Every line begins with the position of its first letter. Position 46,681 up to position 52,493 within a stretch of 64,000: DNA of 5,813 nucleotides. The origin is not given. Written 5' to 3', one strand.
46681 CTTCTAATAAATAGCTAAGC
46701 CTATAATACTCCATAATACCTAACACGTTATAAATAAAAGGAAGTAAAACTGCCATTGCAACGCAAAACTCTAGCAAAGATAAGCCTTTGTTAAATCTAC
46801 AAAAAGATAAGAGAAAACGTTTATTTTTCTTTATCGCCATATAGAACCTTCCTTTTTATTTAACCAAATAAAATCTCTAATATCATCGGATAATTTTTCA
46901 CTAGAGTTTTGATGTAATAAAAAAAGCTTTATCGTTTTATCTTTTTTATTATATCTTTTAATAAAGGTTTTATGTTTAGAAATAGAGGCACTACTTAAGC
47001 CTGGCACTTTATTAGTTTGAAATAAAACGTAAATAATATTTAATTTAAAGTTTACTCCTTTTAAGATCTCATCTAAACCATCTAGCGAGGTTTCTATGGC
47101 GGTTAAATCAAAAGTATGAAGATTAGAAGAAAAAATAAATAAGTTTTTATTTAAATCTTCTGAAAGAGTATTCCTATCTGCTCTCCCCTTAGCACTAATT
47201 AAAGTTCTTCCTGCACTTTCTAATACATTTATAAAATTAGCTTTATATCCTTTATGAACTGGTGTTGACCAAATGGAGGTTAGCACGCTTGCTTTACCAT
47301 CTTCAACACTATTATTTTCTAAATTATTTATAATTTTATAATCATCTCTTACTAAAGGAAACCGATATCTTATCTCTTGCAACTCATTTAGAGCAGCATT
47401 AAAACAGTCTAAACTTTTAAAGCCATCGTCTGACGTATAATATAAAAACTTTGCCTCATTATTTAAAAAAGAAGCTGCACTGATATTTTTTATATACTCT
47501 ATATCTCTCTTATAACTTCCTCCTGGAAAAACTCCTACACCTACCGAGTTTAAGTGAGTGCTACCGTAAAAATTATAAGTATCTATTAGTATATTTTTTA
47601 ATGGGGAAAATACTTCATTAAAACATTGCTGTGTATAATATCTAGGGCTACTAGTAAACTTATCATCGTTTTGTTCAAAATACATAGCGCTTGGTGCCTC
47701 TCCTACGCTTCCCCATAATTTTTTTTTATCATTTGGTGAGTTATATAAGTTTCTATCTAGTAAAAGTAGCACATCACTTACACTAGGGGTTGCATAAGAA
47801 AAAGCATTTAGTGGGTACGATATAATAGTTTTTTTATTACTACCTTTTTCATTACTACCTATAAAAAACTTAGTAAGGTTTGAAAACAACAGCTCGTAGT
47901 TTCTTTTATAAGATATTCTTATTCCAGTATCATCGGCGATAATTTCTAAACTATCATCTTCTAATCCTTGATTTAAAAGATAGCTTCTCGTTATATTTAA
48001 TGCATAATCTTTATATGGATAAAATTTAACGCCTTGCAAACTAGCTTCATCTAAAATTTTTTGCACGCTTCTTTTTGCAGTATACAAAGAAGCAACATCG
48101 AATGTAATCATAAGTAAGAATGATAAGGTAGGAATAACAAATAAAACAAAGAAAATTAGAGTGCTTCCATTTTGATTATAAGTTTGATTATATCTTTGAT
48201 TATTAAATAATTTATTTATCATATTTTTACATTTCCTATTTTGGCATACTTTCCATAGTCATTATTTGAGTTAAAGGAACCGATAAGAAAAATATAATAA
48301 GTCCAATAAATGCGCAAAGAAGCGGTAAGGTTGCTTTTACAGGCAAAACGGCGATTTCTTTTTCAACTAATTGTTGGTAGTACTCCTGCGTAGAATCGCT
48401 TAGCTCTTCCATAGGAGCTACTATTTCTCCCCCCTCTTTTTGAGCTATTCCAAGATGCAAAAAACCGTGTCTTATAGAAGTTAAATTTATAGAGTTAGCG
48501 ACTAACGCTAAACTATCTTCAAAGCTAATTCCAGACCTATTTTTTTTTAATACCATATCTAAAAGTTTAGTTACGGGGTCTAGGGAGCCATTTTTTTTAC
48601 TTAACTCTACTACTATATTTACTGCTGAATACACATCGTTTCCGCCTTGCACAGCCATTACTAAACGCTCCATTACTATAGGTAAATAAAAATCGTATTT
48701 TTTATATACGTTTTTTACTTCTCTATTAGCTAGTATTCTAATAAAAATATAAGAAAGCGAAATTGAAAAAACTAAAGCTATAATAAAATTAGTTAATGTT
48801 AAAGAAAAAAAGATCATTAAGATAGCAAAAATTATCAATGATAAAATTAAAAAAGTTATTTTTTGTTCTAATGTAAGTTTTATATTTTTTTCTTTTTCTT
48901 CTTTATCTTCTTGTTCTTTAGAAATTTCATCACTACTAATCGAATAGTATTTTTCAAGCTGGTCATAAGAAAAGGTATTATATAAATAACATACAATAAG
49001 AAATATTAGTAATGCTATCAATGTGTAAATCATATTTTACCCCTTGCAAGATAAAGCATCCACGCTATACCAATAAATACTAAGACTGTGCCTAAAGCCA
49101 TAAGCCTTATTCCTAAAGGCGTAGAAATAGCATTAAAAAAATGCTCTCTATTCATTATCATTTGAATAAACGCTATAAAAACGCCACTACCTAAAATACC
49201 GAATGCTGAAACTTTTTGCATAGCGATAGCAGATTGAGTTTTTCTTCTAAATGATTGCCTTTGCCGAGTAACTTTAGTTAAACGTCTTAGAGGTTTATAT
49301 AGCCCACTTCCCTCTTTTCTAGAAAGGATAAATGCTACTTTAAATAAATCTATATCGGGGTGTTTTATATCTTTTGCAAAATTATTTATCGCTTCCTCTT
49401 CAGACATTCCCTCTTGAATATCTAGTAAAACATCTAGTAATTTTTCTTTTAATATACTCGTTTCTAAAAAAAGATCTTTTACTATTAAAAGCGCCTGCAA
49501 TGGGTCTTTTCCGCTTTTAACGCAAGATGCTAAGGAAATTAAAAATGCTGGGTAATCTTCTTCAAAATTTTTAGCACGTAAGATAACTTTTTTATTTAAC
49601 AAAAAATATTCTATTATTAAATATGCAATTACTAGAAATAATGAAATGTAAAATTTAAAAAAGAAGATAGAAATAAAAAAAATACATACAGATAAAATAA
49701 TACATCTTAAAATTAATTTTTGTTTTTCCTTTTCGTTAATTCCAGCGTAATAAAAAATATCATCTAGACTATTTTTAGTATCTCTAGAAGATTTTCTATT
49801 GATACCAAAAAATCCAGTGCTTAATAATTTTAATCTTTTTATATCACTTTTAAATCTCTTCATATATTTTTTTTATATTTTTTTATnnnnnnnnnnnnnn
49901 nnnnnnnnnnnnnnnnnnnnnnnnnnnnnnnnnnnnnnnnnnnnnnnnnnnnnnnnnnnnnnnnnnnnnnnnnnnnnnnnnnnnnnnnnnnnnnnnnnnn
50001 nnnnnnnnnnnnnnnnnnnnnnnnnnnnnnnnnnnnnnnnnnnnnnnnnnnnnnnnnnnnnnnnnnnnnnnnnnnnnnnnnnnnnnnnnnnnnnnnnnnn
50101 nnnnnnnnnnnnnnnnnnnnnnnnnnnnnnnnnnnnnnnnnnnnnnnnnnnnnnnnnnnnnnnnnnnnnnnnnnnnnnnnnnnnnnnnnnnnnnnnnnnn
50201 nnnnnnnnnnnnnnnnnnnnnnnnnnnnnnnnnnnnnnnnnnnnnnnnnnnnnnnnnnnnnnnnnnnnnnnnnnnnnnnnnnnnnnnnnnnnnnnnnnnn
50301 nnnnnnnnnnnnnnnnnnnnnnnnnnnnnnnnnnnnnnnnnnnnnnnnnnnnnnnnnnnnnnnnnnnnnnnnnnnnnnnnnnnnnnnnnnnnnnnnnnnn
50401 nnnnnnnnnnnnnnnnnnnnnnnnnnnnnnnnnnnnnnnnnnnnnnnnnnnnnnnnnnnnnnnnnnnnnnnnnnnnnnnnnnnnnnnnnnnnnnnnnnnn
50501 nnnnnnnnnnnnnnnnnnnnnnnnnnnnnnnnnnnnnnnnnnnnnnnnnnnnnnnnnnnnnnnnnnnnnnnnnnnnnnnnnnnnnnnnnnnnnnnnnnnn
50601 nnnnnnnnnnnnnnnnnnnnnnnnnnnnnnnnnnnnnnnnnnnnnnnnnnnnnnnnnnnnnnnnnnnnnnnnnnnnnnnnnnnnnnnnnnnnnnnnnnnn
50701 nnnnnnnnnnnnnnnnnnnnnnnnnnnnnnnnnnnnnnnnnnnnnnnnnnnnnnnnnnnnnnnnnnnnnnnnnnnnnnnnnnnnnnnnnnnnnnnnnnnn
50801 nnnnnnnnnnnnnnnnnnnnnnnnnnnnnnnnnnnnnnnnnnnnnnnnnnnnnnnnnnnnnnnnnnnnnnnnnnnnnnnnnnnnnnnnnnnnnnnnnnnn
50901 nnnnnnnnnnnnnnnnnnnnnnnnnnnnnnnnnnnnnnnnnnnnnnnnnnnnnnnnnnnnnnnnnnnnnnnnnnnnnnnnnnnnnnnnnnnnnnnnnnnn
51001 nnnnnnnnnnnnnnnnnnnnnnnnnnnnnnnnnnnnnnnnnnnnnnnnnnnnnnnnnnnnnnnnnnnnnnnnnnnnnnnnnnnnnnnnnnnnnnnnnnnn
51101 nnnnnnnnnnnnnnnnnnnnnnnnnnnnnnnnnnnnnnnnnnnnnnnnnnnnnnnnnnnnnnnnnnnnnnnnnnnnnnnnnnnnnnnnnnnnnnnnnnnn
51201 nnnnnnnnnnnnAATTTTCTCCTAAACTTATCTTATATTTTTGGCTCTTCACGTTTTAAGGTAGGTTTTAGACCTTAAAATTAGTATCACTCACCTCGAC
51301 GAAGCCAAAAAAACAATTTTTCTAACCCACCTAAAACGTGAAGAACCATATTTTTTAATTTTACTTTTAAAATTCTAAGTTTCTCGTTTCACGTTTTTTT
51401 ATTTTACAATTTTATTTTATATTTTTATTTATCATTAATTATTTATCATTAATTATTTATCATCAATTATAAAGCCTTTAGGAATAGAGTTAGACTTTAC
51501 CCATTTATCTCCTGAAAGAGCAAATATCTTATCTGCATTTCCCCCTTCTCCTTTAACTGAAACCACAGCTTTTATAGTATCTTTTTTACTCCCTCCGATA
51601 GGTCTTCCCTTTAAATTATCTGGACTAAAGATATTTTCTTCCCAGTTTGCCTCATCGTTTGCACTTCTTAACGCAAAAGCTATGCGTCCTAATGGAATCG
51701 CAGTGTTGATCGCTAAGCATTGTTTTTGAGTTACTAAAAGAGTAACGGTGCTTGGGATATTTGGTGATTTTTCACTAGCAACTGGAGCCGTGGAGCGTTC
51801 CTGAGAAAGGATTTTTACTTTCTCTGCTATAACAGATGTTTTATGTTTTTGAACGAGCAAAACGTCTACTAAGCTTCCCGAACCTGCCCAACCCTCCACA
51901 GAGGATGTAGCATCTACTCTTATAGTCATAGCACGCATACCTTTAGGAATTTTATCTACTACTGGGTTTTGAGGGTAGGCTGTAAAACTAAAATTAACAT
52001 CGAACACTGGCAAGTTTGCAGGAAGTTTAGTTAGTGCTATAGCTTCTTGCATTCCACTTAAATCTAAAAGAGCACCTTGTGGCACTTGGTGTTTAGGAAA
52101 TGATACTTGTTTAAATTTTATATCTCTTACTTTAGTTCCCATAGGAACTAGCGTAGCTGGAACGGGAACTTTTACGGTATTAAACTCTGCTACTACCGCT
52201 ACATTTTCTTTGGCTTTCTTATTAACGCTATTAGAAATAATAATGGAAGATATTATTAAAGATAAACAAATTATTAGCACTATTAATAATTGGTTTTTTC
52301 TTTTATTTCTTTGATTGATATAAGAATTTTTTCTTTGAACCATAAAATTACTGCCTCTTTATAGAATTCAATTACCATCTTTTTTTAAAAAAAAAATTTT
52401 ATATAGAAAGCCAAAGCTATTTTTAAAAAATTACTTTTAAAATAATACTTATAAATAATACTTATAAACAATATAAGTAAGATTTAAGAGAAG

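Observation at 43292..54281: Non-canonical Tad (Flp pilus) locus: no secretin and no prepilin peptidase, tadZ placed before flp, a MITE exactly where rcpA would be expected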

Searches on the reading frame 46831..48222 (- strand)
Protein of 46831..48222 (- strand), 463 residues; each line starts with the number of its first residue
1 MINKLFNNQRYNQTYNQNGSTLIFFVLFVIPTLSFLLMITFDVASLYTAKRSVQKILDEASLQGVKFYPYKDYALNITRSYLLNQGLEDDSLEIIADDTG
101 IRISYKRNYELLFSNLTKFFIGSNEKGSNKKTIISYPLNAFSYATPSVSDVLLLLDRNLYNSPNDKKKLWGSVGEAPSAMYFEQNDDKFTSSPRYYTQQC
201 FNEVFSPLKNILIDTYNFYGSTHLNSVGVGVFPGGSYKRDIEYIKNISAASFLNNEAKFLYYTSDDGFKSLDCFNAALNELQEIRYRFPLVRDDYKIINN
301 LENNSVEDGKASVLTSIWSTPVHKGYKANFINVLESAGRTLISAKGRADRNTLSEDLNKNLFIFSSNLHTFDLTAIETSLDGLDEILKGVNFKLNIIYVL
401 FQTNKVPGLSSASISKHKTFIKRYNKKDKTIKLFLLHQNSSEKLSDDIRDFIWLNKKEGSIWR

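Call 6: search_protein_families(library=pfam, proteins=[window:46831-48222:-], max_evalue=0.01)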
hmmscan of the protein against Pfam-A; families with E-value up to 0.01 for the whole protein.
window:46831-48222:- (463 aa): 1 family
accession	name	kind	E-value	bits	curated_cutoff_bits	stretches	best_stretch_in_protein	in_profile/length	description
PF13400.11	Tad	-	8.1e-05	23.3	22.3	1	19-63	1-43/47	Putative Flp pilus-assembly TadE/G-like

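Call 32: search_protein_families(library=ncbifam, proteins=[window:46831-48222:-], max_evalue=0.01)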
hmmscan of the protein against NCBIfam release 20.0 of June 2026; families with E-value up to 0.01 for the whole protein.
window:46831-48222:- (463 aa): 0 families

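Call 70: find_homologous_proteins(query=window:46834-48222:-, max_evalue=0.00001)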
Query window:46834-48222:- (463 aa): 6 proteins with E <= 0.00001 among 8000 candidates.
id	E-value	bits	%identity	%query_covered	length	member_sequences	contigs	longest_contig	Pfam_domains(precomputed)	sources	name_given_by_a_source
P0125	1.4e-291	985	96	100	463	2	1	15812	-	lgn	-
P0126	2.1e-119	418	46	97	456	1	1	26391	PF13400.12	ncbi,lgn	-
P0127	9.4e-119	416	49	97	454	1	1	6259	-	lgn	-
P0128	1.9e-116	408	48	97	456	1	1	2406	-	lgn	-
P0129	2.9e-115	404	45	97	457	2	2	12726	PF13400.12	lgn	-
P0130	5.0e-112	393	46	97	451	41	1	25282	-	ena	-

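Call 79: predict_structure(alignment_id=A7)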
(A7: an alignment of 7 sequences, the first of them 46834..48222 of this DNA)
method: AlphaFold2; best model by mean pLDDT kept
length: 463 residues; sequences in the alignment: 7
mean_pLDDT: 46.8   pTM: 0.35
mean pLDDT of the five models: 46.8, 45.7, 45.3, 41.7, 37.6
residues with pLDDT >= 90: 0; 70-90: 73; 50-70: 120; < 50: 270
segments of 3 or more residues with pLDDT < 50: 1-6, 8-19, 64-70, 114-120, 122-133, 143-329, 335-360, 455-463
pLDDT, mean of each block of 10 residues (from residue 1): 47 45 65 65 66 68 48 65 81 69 73 50 41 57 41 26 29 27 29 30 33 31 24 26 25 24 26 27 23 25 25 25 34 48 36 38 57 73 67 65 63 79 82 78 62 44 25
secondary structure, 60 per line:
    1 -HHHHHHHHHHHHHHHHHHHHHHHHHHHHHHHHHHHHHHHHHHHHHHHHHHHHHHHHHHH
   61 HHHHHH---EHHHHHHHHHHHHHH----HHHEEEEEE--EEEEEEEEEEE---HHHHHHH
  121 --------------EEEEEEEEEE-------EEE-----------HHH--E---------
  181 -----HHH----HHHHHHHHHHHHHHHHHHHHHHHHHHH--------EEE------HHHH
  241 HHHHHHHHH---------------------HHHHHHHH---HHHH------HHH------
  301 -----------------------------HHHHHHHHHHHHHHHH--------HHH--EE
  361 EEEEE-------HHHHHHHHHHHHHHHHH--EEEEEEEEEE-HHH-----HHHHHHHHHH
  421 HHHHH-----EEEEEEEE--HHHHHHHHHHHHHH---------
elements in order: H2-66 H71-84 E92-97 E100-110 H114-120 E135-144 E152-154 H193-219 E228-230 H237-249 H271-278 H282-285 H330-345 E359-365 H373-389 E392-401 H411-425 E431-438 H441-454

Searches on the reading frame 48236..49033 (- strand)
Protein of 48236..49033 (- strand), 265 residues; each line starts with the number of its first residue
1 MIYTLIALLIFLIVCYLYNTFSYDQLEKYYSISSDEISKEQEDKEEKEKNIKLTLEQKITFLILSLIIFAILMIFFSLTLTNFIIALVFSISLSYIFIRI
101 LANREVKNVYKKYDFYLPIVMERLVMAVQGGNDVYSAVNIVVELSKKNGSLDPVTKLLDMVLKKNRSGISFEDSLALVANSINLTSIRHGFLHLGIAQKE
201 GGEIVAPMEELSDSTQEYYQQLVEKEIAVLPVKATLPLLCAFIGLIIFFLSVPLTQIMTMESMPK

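Call 6: search_protein_families(library=pfam, proteins=[window:48236-49033:-], max_evalue=0.01)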
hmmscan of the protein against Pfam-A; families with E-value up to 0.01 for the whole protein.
window:48236-49033:- (265 aa): 4 families
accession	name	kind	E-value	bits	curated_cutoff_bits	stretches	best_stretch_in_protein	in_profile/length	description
PF00482.28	T2SSF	-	7.6e-07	29.6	25.2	1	123-250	4-123/125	Type II secretion system (T2SS), protein F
PF13858.11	DUF4199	-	0.00063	20.6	32.3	1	1-97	71-163/165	Protein of unknown function (DUF4199)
PF10034.15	Dpy19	-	0.0042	15.7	27.2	1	8-186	377-541/653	Q-cell neuroblast polarisation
PF14093.11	DUF4271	-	0.0078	16.6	29.7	1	9-117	2-119/206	Domain of unknown function (DUF4271)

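Call 32: search_protein_families(library=ncbifam, proteins=[window:48236-49033:-], max_evalue=0.01)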
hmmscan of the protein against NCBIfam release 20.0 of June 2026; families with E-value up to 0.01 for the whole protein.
window:48236-49033:- (265 aa): 0 families

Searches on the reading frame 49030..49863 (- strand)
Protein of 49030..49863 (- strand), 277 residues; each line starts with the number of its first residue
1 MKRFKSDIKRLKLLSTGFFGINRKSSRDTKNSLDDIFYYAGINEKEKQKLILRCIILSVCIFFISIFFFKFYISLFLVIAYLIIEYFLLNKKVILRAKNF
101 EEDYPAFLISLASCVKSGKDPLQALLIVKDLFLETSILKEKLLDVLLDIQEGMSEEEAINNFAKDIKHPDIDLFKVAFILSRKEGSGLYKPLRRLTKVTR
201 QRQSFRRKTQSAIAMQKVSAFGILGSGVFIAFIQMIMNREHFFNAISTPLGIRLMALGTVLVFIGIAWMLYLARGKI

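Call 6: search_protein_families(library=pfam, proteins=[window:49030-49863:-], max_evalue=0.01)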
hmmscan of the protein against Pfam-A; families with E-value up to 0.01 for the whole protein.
window:49030-49863:- (277 aa): 1 family
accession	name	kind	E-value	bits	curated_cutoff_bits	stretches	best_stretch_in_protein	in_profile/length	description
PF00482.28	T2SSF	-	7.9e-09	36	25.2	1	107-233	1-122/125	Type II secretion system (T2SS), protein F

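Call 32: search_protein_families(library=ncbifam, proteins=[window:49030-49863:-], max_evalue=0.01)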
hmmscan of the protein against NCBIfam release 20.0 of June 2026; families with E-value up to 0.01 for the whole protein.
window:49030-49863:- (277 aa): 0 families

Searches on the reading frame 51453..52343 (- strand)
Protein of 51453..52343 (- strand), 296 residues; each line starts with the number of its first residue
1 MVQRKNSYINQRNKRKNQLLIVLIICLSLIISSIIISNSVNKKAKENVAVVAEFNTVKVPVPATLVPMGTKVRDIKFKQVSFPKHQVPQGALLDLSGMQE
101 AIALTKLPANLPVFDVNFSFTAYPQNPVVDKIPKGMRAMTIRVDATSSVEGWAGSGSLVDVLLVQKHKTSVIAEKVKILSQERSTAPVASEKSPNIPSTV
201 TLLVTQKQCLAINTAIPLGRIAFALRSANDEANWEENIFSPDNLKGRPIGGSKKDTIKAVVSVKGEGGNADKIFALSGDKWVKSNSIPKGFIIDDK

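Call 6: search_protein_families(library=pfam, proteins=[window:51453-52343:-], max_evalue=0.01)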
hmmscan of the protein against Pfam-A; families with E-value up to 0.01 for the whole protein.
window:51453-52343:- (296 aa): 1 family
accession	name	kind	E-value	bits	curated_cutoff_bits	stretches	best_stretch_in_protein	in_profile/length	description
PF16976.10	RcpC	-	2.1e-14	53.8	28.8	1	130-226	5-114/114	Flp pilus assembly protein RcpC/CpaB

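Call 11: find_encoding_contigs(protein=window:51456-52343:-, flank=10000, max_places=6)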
Protein window:51456-52343:- (296 aa): 1 contig read that carries it; 1 place shown.
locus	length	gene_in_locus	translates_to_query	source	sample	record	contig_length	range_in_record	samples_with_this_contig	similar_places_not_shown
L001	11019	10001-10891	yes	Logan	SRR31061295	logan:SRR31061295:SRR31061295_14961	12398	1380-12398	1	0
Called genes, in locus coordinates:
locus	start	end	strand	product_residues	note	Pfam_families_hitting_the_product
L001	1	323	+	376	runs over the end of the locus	PF00712:DNA_pol3_beta, PF02767:DNA_pol3_beta_2, PF02768:DNA_pol3_beta_3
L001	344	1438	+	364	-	PF02463:SMC_N, PF13175:AAA_15, PF13476:AAA_23, PF13514:AAA_27 (faint), PF13304:AAA_21 (faint)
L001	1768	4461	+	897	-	PF01751:Toprim, PF01131:Topoisom_bac, PF13368:Toprim_C_rpt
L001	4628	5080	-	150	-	-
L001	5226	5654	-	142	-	-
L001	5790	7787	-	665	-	PF02366:PMT, PF13231:PMT_2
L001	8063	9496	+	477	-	PF06564:CBP_BcsQ (weak), PF10609:ParA (weak), PF13614:AAA_31, PF01656:CbiA (weak), PF09140:MipZ (faint)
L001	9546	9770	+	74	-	PF04964:Flp_Fap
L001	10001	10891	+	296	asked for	PF16976:RcpC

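Call 32: search_protein_families(library=ncbifam, proteins=[window:51453-52343:-], max_evalue=0.01)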
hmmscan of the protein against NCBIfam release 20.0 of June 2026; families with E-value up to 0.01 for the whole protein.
window:51453-52343:- (296 aa): 1 family
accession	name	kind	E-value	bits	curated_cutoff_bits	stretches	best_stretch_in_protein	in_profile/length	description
TIGR03177.1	pilus_cpaB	equivalog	1.6e-30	106.2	71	1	21-237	2-220/262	Flp pilus assembly protein CpaB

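Call 83: list_cluster_members(proteins=[P0121, window:51456-52343:-, window:52577-52798:-])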
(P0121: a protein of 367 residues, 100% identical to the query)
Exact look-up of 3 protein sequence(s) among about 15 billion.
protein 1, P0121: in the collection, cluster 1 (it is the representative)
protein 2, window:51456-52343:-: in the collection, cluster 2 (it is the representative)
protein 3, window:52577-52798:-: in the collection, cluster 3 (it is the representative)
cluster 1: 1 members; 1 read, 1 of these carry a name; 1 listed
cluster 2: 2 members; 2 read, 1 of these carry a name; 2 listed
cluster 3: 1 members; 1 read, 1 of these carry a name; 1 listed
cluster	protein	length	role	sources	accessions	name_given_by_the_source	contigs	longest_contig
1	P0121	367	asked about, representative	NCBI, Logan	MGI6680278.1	MAG: hypothetical protein ACOX3T_02135 [Bdellovibrionota bacterium]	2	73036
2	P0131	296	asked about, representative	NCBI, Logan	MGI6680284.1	MAG: Flp pilus assembly protein CpaB [Bdellovibrionota bacterium]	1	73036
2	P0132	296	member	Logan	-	-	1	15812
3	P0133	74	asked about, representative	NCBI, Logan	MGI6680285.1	MAG: Flp family type IVb pilin [Bdellovibrionota bacterium]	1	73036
